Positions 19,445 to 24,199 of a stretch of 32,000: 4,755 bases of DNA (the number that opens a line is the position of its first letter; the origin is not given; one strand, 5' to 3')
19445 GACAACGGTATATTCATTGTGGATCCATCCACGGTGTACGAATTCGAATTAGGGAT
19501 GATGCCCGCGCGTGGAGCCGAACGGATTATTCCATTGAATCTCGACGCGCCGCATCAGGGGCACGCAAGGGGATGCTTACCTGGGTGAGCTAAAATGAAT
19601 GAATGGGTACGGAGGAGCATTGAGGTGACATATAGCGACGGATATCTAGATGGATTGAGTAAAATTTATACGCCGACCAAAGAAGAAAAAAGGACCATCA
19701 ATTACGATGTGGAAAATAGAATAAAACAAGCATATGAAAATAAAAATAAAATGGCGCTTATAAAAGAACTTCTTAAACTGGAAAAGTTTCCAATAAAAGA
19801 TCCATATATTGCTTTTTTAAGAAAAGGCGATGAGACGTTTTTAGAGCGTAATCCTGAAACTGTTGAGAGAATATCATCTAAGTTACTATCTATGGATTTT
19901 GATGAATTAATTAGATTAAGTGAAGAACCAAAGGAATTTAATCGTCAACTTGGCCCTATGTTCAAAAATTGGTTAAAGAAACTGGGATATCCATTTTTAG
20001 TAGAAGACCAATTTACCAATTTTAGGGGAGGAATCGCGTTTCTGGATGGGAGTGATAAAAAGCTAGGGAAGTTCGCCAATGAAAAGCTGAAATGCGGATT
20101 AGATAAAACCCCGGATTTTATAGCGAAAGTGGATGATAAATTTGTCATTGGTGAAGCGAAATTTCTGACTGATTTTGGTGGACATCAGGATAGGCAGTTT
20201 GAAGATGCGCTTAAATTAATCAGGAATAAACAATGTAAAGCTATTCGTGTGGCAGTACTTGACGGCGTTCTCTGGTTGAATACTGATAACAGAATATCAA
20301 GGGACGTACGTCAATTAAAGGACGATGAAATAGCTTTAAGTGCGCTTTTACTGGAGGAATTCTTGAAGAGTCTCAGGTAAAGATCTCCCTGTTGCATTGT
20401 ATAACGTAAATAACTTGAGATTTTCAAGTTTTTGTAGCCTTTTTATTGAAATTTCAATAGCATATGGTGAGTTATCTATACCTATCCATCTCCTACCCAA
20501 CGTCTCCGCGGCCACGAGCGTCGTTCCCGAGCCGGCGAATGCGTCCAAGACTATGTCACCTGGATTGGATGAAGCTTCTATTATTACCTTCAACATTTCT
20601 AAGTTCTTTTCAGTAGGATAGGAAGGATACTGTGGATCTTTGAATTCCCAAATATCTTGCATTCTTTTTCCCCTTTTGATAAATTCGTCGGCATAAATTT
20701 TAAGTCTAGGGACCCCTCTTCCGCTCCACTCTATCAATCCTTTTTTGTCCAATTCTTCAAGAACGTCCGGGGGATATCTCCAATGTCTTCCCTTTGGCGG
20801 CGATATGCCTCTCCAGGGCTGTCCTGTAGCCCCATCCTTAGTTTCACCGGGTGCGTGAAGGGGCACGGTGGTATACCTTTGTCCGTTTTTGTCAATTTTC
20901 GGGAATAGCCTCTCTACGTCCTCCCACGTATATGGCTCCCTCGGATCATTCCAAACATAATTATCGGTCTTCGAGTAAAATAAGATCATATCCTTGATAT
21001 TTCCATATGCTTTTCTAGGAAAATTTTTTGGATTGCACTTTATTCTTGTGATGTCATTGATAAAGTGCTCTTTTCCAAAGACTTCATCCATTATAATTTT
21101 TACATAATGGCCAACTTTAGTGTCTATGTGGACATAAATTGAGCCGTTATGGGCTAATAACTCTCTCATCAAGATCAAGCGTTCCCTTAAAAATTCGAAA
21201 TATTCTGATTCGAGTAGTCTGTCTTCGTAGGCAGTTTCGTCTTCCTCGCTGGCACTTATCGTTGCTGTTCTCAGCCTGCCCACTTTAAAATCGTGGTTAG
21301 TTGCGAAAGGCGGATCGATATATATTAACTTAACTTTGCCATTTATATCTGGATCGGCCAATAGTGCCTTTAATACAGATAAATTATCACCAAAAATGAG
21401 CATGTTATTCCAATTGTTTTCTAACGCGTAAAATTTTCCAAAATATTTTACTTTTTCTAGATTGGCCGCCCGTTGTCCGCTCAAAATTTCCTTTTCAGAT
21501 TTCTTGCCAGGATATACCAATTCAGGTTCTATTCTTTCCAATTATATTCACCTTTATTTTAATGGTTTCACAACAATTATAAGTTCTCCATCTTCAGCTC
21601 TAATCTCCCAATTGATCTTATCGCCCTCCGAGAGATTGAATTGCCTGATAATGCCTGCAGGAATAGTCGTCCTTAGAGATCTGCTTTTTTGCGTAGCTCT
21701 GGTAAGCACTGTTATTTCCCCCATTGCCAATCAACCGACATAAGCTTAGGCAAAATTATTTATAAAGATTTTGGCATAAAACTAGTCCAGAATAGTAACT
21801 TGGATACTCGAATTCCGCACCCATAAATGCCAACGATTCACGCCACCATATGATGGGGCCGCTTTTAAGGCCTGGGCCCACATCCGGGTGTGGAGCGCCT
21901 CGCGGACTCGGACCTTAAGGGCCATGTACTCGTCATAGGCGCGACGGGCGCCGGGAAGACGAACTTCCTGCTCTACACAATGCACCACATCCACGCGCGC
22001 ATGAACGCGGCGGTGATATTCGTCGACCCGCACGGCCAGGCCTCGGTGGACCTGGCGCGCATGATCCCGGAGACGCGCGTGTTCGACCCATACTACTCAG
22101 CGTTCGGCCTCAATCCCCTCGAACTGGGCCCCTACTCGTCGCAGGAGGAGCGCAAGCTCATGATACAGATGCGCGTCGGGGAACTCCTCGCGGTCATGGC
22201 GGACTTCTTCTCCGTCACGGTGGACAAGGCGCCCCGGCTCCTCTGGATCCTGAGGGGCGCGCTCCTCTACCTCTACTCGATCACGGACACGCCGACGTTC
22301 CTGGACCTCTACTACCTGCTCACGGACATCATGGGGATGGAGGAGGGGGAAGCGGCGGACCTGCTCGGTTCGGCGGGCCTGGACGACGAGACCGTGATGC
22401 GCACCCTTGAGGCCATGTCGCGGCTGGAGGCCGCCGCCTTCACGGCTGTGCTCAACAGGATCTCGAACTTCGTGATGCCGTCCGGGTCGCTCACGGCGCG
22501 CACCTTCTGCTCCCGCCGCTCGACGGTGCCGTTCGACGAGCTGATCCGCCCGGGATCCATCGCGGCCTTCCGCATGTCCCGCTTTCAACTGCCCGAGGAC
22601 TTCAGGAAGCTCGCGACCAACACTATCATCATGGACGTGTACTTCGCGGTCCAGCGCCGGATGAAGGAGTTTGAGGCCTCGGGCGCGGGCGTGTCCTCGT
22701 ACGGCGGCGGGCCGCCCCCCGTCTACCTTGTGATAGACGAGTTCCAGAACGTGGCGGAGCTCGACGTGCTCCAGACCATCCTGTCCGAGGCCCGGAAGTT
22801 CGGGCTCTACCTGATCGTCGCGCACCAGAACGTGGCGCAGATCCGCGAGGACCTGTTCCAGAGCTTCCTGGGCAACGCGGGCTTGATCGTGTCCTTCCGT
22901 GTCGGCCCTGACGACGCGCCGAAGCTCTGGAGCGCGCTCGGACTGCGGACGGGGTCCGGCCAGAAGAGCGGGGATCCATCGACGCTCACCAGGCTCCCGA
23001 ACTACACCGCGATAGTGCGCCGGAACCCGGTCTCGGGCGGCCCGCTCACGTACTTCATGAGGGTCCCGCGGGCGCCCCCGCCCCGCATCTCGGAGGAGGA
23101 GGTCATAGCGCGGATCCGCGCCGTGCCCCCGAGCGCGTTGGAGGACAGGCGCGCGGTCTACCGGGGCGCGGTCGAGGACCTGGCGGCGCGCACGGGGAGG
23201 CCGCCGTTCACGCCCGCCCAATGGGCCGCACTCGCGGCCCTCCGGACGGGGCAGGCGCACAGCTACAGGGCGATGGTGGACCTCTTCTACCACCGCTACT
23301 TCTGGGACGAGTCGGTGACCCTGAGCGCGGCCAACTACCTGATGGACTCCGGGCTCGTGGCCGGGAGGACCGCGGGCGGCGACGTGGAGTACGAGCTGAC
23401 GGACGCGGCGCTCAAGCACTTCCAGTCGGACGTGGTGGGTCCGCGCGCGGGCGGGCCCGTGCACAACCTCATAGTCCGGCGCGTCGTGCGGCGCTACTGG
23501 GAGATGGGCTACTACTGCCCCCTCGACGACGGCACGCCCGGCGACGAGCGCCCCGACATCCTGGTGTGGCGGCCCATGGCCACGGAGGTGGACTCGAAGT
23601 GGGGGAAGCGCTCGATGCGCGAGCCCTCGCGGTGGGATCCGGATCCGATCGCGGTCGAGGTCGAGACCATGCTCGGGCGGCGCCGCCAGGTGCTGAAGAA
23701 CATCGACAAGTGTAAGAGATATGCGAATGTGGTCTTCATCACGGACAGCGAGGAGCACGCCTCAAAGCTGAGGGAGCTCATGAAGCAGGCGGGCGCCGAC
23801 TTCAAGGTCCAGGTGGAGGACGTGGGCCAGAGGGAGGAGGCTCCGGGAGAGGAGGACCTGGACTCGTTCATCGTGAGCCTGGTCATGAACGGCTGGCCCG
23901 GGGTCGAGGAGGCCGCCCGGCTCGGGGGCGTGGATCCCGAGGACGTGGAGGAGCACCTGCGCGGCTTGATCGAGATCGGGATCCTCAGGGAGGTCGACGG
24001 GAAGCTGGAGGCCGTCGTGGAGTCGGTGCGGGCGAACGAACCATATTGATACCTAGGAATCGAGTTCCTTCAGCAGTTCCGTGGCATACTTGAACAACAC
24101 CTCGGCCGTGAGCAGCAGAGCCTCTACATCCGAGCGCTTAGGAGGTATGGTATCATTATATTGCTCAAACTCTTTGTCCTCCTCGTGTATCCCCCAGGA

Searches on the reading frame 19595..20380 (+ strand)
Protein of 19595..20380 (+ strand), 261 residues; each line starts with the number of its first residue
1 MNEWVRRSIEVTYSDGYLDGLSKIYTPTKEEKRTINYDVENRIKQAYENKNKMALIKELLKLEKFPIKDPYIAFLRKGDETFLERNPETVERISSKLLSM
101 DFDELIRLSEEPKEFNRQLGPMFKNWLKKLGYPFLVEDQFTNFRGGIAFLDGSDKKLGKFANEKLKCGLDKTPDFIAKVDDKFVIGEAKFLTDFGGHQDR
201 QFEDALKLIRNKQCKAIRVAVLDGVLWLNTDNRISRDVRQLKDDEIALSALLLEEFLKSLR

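Call 55: search_protein_families(library=pfam, proteins=[window:19595-20380:+], max_evalue=0.001)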
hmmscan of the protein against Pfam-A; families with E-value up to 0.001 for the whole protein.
window:19595-20380:+ (261 aa): 1 family
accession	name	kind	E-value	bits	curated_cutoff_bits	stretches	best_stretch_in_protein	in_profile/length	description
PF06300.18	Tsp45I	-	2e-74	250.8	25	1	2-260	1-260/260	Tsp45I type II restriction enzyme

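Call 58: search_protein_families(library=padloc, proteins=[window:19595-20380:+], max_evalue=0.001)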
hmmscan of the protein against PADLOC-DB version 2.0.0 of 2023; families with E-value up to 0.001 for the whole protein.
window:19595-20380:+ (261 aa): 2 families
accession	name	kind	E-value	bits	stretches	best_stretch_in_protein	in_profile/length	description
PDLC03495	REase_II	-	5e-62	207.8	1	1-258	1-258/260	Type II restriction enzyme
PDLC03578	REase_II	-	9.4e-15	52.8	1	85-129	117-161/332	Type II restriction enzyme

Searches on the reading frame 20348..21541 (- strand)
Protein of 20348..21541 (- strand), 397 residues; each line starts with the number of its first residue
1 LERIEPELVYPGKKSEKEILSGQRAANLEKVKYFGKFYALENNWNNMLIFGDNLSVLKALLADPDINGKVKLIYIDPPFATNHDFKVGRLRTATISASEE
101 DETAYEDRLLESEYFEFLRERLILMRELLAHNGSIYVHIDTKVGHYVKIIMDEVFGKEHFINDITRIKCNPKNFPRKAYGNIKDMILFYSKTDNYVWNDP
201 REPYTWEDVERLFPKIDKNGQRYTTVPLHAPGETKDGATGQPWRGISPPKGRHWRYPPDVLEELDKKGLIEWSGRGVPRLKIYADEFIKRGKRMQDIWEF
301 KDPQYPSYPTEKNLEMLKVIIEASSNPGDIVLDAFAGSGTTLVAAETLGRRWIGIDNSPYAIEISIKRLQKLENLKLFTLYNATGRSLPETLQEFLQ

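Call 55: search_protein_families(library=pfam, proteins=[window:20348-21541:-], max_evalue=0.001)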
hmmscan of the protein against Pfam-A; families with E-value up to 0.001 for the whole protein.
window:20348-21541:- (397 aa): 2 families
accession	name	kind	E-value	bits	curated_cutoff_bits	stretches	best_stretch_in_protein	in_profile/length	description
PF01555.25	N6_N4_Mtase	-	4.8e-50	171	26.7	1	70-366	1-220/221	DNA methylase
PF03602.21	Cons_hypoth95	-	2.5e-05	24.4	24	0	55-83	99-127/182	Conserved hypothetical protein 95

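Call 58: search_protein_families(library=padloc, proteins=[window:20348-21541:-], max_evalue=0.001)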
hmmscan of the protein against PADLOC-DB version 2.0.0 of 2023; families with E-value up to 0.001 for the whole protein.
window:20348-21541:- (397 aa): 69 families (the best 25 are shown)
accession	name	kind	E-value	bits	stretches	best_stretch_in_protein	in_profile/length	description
PDLC03354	MTase_II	-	7.5e-173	573.4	1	7-372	26-385/425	Type II methyltransferase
PDLC03644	MTase_III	-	3.1e-47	159.6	1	39-372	32-396/542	Type III methyltransferase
PDLC03636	MTase_III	-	1.5e-45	154.1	2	40-208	41-189/575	Type III methyltransferase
PDLC03300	MTase_II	-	9.9e-43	144.3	2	43-204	9-179/302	Type II methyltransferase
PDLC03339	MTase_II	-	2.8e-41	139.6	2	288-371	185-273/399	Type II methyltransferase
PDLC03633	MTase_III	-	3e-41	139.8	2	40-198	72-235/616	Type III methyltransferase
PDLC03635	MTase_III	-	7.6e-41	138.6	2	42-224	215-381/708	Type III methyltransferase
PDLC03638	MTase_III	-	1.8e-39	133.7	1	37-371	372-679/816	Type III methyltransferase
PDLC03634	MTase_III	-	6.5e-37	125.7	1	42-342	91-423/621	Type III methyltransferase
PDLC03371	MTase_II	-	5.2e-35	119.2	2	288-374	166-257/260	Type II methyltransferase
PDLC03641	MTase_III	-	3.6e-28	96.5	1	42-345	101-428/657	Type III methyltransferase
PDLC03632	MTase_III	-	1.2e-27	94.4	2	36-192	153-318/983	Type III methyltransferase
PDLC03265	MTase_II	-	5.4e-25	86.5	2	289-372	246-331/333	Type II methyltransferase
PDLC03299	MTase_II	-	6.2e-25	86.3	2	293-374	176-262/296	Type II methyltransferase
PDLC03640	MTase_III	-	1.8e-24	84.1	2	45-158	43-159/654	Type III methyltransferase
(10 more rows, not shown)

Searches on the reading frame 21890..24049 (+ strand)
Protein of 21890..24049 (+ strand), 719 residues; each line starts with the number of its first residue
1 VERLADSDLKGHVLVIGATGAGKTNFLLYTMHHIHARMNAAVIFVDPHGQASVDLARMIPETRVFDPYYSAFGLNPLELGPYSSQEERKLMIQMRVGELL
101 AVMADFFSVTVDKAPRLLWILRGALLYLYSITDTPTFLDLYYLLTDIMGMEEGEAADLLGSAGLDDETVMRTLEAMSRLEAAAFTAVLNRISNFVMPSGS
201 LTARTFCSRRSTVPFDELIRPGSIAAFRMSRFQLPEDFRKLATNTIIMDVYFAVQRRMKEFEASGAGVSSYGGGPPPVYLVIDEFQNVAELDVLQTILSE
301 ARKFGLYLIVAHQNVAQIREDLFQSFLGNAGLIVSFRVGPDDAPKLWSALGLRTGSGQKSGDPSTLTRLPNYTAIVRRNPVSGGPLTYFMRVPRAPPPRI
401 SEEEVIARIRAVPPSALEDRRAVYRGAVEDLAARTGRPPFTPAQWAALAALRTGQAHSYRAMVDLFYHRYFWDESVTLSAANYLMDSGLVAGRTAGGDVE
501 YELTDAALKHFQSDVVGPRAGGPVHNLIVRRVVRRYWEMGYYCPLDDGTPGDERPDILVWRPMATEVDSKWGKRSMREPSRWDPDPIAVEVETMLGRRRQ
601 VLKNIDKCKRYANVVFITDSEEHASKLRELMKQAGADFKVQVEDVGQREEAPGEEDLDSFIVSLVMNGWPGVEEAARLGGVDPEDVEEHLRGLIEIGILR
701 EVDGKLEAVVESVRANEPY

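Call 55: search_protein_families(library=pfam, proteins=[window:21890-24049:+], max_evalue=0.001)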
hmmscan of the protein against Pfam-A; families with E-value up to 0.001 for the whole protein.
window:21890-24049:+ (719 aa): 7 families
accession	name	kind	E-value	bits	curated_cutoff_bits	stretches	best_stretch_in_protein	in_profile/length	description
PF10412.15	TrwB_AAD_bind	-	1.7e-11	44.1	20.5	2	278-320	246-288/387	Type IV secretion-system coupling protein DNA-binding domain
PF12696.13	TraG-D_C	-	4.4e-08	33.5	22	1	277-344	1-72/126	TraM recognition site of TraD and TraG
PF01935.23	DUF87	-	5.7e-06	27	23.2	1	7-49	20-62/220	Helicase HerA, central domain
PF13401.12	AAA_22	-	6.1e-05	23.8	27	0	10-59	5-54/130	AAA domain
PF25199.1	nSTAND_NTPase5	-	0.00014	22.2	34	0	10-55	41-86/145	Novel STAND NTPase 5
PF13191.12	AAA_16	-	0.0007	20.6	32.6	0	3-50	18-61/167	AAA ATPase domain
PF02534.20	T4SS-DNA_transf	-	0.0007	19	20.1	0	276-354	302-386/468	Type IV secretory system Conjugative DNA transfer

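Call 58: search_protein_families(library=padloc, proteins=[window:21890-24049:+], max_evalue=0.001)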
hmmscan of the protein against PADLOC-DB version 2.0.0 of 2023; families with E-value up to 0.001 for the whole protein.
window:21890-24049:+ (719 aa): 4 families
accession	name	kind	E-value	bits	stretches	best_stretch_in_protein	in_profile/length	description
PDLC04140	mad8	-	1.3e-14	52.5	1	9-376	22-286/314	mads_8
PDLC04103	HerA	-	5.2e-05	19.8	0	285-323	460-498/579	-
PDLC04105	HerA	-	5.5e-05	19.9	1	10-59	166-215/576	-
PDLC01055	HerA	-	0.00028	17.8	1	9-49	156-197/532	Type III coevolved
